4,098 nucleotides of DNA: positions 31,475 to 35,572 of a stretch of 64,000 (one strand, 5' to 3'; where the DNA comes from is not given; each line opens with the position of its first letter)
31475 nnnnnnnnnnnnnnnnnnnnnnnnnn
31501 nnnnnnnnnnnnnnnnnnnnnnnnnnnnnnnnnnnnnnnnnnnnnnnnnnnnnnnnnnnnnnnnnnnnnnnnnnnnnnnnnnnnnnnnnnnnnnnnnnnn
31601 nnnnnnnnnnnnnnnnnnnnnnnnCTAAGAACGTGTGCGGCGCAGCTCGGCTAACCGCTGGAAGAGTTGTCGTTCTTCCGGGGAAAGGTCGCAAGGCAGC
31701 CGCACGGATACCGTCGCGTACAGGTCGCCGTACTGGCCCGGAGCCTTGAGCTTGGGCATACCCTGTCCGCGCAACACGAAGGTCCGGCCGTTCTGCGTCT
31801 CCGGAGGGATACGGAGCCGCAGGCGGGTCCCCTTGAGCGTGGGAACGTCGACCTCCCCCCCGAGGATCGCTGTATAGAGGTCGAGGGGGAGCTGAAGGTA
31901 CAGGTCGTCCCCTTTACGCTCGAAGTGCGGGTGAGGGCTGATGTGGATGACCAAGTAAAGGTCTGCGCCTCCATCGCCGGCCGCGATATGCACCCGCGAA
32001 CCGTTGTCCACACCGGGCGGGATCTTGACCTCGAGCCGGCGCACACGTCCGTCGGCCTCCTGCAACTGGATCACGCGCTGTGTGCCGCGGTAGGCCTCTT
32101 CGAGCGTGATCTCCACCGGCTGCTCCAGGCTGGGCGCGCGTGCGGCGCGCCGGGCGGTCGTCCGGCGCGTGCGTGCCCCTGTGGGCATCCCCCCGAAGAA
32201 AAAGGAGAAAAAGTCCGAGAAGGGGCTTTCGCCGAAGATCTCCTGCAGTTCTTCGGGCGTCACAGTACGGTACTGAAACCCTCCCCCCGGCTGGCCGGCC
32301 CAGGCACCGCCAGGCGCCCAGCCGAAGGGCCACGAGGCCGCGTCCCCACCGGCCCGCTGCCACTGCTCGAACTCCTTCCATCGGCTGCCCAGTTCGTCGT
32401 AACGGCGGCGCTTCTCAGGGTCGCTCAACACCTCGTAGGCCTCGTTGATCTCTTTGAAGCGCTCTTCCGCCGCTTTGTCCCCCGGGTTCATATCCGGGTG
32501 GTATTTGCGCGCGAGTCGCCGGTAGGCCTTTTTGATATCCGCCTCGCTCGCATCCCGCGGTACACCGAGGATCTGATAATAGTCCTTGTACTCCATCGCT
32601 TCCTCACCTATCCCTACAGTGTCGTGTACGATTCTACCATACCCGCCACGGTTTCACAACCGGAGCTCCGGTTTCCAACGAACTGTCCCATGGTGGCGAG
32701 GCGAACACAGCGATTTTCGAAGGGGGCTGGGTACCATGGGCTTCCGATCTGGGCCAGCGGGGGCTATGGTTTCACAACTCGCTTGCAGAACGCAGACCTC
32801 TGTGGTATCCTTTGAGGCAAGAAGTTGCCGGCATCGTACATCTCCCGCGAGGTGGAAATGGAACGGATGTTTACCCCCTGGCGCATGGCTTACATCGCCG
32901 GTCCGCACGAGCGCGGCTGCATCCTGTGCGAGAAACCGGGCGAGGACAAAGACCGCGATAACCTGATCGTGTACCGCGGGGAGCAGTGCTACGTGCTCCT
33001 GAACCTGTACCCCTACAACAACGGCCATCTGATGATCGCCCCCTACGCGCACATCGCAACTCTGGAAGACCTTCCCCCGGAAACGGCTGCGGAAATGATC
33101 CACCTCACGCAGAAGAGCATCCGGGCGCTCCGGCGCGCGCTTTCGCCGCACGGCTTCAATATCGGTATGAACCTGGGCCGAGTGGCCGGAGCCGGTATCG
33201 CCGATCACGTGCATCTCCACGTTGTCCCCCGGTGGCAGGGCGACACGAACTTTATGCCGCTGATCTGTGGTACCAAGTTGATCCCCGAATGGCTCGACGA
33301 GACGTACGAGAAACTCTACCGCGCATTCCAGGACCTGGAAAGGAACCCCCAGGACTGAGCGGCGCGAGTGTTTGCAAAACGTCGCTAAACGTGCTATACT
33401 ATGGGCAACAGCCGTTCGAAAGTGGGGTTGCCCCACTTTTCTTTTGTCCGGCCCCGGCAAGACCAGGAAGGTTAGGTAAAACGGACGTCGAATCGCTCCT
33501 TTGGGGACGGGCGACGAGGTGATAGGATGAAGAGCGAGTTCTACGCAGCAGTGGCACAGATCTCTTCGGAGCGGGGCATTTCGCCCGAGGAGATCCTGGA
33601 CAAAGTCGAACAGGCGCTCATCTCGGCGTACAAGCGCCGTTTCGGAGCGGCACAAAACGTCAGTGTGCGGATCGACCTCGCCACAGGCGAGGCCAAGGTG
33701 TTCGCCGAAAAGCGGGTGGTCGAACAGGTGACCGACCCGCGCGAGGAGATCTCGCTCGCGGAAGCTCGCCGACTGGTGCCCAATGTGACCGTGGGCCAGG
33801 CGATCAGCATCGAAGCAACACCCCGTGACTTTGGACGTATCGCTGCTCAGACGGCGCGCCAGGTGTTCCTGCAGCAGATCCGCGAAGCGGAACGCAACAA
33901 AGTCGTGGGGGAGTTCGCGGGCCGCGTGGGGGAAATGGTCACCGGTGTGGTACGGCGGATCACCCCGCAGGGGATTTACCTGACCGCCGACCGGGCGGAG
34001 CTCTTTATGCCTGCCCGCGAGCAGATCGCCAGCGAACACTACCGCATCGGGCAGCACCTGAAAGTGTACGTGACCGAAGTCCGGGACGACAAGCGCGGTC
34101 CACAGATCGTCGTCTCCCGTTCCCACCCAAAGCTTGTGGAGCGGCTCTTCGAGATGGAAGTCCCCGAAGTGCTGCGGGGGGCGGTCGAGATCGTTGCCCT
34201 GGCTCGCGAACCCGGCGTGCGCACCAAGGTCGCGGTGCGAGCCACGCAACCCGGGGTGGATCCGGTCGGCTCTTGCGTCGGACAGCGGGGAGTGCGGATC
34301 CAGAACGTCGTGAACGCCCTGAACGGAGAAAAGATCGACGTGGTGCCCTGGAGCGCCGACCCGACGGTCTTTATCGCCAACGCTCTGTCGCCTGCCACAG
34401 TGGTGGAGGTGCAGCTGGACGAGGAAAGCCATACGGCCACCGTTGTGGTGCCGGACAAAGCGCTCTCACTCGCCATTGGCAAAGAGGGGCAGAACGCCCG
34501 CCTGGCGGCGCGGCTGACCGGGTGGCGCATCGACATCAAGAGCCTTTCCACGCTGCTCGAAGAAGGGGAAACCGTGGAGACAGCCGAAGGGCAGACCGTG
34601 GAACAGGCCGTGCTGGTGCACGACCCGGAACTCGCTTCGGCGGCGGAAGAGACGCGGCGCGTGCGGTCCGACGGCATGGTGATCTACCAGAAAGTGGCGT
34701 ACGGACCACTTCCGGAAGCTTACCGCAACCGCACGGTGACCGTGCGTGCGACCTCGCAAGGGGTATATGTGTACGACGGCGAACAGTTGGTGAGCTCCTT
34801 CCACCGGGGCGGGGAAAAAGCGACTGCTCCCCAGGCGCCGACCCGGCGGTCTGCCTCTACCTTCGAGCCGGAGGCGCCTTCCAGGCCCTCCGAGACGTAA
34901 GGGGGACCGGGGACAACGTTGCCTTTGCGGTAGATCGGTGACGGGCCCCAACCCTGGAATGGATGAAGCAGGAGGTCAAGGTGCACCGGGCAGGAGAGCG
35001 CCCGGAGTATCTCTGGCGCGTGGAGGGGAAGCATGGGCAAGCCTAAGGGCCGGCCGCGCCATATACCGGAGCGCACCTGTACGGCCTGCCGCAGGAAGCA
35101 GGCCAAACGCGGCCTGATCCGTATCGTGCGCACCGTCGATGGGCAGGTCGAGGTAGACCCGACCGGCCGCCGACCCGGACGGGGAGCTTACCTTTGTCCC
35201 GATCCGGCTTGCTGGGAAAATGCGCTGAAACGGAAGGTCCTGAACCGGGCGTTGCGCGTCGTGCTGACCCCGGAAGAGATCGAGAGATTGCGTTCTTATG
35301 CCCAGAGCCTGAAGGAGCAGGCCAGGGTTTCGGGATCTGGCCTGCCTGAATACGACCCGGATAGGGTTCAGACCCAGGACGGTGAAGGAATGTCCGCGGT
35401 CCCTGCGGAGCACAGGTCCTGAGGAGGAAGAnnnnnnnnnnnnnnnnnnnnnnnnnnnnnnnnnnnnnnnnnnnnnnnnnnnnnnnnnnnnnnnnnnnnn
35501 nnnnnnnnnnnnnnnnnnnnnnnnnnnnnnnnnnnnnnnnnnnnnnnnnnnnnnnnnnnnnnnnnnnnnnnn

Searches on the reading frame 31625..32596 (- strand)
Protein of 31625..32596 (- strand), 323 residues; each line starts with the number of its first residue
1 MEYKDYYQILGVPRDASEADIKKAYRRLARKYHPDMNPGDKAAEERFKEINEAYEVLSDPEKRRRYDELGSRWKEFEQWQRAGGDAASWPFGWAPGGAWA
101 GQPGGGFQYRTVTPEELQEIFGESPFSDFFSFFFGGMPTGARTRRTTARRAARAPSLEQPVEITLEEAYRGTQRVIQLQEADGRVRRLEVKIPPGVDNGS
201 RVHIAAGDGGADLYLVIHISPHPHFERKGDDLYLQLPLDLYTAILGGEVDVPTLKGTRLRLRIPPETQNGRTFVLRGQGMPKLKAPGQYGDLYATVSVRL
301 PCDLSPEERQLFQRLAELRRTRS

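Call 10: search_protein_families(library=ncbifam, proteins=[window:31625-32596:-], max_evalue=0.00001)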
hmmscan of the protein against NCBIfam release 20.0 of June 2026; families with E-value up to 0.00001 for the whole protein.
window:31625-32596:- (323 aa): 13 families
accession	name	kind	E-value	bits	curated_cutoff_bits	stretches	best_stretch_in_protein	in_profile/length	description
TIGR02349.1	DnaJ_bact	equivalog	9.1e-77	258.8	377.2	2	5-180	1-142/354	molecular chaperone DnaJ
NF008035.0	PRK10767.1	subfamily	5e-75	252.9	338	2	1-180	1-140/374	molecular chaperone DnaJ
NF010892.0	PRK14299.1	equivalog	5.6e-72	242.4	392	1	1-322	1-290/291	chaperone protein DnaJ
NF010871.0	PRK14278.1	equivalog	1.1e-62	212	502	2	182-320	205-352/378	molecular chaperone DnaJ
NF010885.0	PRK14292.1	equivalog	3e-58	197.6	585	2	187-316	214-346/371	chaperone protein DnaJ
NF010872.0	PRK14279.1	equivalog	4.5e-56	190.6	556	2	4-179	9-171/394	molecular chaperone DnaJ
NF007618.0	PRK10266.1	equivalog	2.1e-55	188.3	403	2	119-318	87-293/306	curved DNA-binding protein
NF010894.0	PRK14301.1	equivalog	1.7e-53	182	548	2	1-71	1-71/373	chaperone protein DnaJ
NF010874.0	PRK14281.1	equivalog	7.2e-51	173.5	619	2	4-72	3-71/397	chaperone protein DnaJ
NF037946.1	terminal_TopJ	equivalog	1.1e-45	156.4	300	2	3-70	4-70/810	terminal organelle assembly protein TopJ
TIGR03835.1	termin_org_DnaJ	equivalog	3.8e-32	111.6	512.25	1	4-70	2-67/871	terminal organelle assembly protein TopJ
NF050028.1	CldAdptActJ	equivalog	5.9e-14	52.3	150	1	5-66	3-69/93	cold adaptation protein ActJcold adaptation protein ActJ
NF006948.0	PRK09430.1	equivalog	1.8e-07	31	162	1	4-58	200-261/267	co-chaperone DjlA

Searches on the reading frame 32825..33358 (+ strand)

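Call 44: search_protein_families(library=pfam, proteins=[window:32825-33358:+], max_evalue=0.00001)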
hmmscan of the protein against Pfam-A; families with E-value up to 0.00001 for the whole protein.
window:32825-33358:+ (177 aa): 2 families
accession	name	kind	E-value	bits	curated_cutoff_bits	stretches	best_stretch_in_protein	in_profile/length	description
PF01230.28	HIT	-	3.5e-16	60.1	21.5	1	45-137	5-96/98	HIT domain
PF11969.13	DcpS_C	-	9.5e-07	29.7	24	1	42-134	10-100/114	Scavenger mRNA decapping enzyme C-term binding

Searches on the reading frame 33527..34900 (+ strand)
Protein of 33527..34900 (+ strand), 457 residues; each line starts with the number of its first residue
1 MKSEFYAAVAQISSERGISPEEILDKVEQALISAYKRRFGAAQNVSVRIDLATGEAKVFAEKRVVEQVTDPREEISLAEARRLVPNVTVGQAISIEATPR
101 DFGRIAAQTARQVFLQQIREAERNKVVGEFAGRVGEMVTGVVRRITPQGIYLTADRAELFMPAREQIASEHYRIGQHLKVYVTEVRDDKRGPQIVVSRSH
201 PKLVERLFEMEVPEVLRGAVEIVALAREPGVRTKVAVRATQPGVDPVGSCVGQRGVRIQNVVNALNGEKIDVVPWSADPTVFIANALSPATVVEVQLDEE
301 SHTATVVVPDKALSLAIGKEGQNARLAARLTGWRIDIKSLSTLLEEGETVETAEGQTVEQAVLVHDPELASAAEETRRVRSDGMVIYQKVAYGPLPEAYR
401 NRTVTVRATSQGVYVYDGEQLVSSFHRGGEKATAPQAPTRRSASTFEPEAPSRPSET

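Call 44: search_protein_families(library=pfam, proteins=[window:33527-34900:+], max_evalue=0.00001)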
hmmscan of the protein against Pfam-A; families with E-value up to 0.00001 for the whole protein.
window:33527-34900:+ (457 aa): 4 families
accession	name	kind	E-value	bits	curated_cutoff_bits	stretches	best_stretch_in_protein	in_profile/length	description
PF08529.16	NusA_N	-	9.5e-40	136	23.8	1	4-124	1-119/119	NusA N-terminal domain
PF13184.12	KH_5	-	1.2e-28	99.5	27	1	229-296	1-68/69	NusA-like KH domain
PF00575.29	S1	-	9.3e-09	36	22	1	134-194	4-71/74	S1 RNA binding domain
PF22483.2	Mu-transpos_C_2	-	8.3e-08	32.3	27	1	372-429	9-65/73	Mu transposase, C-terminal domain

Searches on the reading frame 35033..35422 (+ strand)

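Call 80: search_protein_families(library=pfam, proteins=[window:35033-35422:+], max_evalue=0.0001)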
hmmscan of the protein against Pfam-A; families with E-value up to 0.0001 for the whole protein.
window:35033-35422:+ (129 aa): 1 family
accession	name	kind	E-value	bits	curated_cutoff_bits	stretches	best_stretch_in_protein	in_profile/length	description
PF04296.18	YlxR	-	2.3e-27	95.1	26.9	1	14-87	1-74/75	Protein of unknown function (DUF448)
